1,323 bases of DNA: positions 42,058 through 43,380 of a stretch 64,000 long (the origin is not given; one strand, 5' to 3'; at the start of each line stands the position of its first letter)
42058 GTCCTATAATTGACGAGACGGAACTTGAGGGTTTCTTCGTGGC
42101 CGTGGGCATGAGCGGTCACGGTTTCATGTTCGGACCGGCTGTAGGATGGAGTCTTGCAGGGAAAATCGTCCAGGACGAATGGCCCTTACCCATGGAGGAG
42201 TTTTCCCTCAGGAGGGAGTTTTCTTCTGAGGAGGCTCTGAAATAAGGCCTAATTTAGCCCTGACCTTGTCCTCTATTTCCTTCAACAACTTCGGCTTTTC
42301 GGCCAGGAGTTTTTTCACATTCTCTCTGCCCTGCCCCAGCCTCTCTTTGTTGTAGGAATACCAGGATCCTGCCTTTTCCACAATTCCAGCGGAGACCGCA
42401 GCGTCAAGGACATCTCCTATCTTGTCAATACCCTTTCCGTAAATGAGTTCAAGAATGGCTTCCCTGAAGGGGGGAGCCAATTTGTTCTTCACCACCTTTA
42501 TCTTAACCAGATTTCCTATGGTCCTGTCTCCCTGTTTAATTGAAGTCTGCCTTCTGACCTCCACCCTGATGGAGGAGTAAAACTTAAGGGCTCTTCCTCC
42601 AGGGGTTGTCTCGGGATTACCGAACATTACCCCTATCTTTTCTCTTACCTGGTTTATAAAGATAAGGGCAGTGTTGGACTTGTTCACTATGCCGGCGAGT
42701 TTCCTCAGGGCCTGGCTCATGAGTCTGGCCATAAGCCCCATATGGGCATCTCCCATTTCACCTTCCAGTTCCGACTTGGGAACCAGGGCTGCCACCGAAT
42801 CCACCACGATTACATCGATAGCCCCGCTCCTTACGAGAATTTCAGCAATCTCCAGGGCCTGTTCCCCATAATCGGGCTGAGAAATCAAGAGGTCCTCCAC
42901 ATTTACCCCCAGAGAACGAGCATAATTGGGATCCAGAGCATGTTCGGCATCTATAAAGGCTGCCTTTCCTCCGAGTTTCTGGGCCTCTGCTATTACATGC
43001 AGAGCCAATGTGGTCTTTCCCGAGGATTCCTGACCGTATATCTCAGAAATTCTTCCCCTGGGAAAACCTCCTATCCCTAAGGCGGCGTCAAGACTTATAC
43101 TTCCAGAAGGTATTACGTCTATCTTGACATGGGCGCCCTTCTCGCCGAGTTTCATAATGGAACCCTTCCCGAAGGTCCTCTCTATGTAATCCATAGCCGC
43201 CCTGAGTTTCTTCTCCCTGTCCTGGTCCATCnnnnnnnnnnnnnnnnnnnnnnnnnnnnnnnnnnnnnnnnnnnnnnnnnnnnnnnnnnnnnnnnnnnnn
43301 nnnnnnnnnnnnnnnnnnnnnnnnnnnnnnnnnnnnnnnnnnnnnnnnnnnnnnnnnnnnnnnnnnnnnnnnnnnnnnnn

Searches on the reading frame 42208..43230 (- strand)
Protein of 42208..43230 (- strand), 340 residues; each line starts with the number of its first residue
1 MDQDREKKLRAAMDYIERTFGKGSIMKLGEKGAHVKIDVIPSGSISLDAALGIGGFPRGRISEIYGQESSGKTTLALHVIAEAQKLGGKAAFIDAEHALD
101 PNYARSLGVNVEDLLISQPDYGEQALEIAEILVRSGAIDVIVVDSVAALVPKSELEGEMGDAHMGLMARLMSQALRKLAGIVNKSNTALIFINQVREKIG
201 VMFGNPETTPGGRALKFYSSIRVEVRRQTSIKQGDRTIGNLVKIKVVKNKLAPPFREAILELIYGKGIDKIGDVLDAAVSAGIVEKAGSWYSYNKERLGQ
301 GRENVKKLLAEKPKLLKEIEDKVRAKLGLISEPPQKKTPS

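Call 66: search_protein_families(library=pfam, proteins=[window:42208-43230:-], max_evalue=0.00001)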
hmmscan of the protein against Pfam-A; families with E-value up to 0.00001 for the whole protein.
window:42208-43230:- (340 aa): 4 families
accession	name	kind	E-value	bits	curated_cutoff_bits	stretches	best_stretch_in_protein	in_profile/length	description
PF00154.27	RecA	-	1.4e-136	454.5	27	1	7-269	1-262/262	recA bacterial DNA recombination protein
PF21096.2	RecA_C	-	8.1e-26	90.4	27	1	272-328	1-57/57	RecA C-terminal domain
PF08423.17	Rad51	-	4.3e-11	43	22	1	39-228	7-212/244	Rad51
PF06745.19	ATPase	-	4.4e-08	33.2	26.6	1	43-114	4-77/231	KaiC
